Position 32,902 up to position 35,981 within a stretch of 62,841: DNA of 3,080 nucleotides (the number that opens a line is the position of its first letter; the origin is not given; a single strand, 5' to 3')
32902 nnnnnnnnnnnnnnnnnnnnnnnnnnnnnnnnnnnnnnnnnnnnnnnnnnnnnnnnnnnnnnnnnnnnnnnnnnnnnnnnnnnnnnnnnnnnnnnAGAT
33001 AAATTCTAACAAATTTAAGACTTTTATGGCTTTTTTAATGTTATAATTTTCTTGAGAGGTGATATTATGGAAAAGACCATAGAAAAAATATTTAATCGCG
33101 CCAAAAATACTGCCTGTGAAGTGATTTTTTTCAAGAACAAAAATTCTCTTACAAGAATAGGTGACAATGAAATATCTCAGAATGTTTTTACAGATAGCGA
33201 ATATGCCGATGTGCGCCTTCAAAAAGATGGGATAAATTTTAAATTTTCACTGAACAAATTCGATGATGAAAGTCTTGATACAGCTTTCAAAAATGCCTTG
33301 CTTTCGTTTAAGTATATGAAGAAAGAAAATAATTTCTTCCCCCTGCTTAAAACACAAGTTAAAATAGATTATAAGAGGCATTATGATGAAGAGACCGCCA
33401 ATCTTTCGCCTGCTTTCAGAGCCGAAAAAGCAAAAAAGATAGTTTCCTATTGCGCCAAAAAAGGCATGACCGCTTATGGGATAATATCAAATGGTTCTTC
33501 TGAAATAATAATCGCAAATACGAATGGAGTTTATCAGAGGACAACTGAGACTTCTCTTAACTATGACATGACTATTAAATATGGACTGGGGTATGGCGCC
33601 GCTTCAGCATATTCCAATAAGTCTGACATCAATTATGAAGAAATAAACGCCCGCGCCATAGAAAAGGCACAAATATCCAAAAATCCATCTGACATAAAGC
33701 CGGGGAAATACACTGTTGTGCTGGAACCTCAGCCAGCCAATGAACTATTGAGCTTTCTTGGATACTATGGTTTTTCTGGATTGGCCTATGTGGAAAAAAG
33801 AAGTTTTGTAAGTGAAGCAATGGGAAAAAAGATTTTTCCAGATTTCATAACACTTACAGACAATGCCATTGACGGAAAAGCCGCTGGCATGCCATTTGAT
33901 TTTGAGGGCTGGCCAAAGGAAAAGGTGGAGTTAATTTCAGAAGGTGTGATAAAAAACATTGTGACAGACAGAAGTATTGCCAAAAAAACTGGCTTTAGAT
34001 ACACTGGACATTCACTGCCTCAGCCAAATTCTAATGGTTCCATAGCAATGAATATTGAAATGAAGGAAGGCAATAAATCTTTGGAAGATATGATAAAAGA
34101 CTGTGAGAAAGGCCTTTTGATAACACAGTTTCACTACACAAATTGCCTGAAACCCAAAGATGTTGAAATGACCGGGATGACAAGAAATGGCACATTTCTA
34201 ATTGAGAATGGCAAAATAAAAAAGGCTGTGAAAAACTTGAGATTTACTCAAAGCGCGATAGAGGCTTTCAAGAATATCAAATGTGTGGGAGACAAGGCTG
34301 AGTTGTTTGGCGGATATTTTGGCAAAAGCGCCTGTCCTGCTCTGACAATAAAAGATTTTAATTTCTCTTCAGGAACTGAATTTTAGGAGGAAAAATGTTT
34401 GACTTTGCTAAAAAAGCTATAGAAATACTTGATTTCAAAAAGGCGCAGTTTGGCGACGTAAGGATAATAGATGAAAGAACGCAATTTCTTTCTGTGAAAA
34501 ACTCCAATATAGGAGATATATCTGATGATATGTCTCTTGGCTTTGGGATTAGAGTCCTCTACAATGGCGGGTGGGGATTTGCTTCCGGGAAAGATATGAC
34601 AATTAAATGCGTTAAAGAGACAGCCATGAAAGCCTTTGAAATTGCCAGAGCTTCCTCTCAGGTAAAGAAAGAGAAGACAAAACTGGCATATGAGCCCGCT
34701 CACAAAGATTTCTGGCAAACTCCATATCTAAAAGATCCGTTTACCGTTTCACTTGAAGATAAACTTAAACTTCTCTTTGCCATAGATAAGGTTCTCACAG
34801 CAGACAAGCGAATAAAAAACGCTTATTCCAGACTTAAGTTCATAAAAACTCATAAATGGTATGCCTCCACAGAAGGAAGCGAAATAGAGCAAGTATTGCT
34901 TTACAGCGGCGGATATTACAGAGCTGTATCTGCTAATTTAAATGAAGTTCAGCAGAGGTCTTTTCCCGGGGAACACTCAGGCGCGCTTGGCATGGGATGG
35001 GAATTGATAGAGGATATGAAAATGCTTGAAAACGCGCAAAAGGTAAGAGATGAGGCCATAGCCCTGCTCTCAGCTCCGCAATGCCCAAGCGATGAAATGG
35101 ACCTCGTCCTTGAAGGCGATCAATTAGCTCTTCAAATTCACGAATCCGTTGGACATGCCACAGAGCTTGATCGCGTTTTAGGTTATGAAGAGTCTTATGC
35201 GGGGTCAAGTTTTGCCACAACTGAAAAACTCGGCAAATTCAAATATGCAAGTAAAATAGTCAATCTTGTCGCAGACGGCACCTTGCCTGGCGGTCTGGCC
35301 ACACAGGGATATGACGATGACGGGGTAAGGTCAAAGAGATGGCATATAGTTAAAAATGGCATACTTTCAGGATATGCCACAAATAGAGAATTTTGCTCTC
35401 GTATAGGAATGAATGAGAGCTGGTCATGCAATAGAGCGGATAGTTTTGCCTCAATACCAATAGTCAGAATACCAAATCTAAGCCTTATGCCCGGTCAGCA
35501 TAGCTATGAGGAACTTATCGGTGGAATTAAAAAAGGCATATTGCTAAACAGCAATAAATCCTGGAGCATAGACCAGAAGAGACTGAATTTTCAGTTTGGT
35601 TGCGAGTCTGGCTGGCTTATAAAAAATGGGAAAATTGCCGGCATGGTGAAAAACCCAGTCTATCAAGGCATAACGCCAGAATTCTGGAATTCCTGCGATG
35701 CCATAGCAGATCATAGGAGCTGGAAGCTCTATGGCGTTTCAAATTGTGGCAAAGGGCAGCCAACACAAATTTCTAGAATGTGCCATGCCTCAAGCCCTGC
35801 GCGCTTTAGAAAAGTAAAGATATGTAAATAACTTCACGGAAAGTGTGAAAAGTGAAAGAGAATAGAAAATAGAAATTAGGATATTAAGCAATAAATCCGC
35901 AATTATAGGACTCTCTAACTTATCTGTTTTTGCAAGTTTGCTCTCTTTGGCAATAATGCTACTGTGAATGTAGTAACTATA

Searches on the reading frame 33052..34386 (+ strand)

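Call 10: search_protein_families(library=pfam, proteins=[window:33052-34386:+])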
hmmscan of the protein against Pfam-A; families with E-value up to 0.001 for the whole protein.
window:33052-34386:+ (444 aa): 2 families
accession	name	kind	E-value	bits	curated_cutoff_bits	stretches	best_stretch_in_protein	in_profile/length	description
PF19289.4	PmbA_TldD_3rd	-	1.2e-46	159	22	1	217-439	1-219/220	PmbA/TldA metallopeptidase C-terminal domain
PF19290.4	PmbA_TldD_2nd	-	3.2e-05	24.8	20.9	1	123-208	11-107/109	PmbA/TldA metallopeptidase central domain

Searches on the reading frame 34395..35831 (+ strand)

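Call 10: search_protein_families(library=pfam, proteins=[window:34395-35831:+])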
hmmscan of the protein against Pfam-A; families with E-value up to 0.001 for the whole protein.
window:34395-35831:+ (478 aa): 3 families
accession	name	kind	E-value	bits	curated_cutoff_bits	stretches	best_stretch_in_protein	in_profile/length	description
PF19289.4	PmbA_TldD_3rd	-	2e-38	132.2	22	1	233-448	2-203/220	PmbA/TldA metallopeptidase C-terminal domain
PF01523.21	PmbA_TldD_1st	-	1.1e-10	41.9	20.9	1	21-84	2-61/65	PmbA/TldA metallopeptidase domain 1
PF19290.4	PmbA_TldD_2nd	-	1.2e-09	39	20.9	1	114-225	2-109/109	PmbA/TldA metallopeptidase central domain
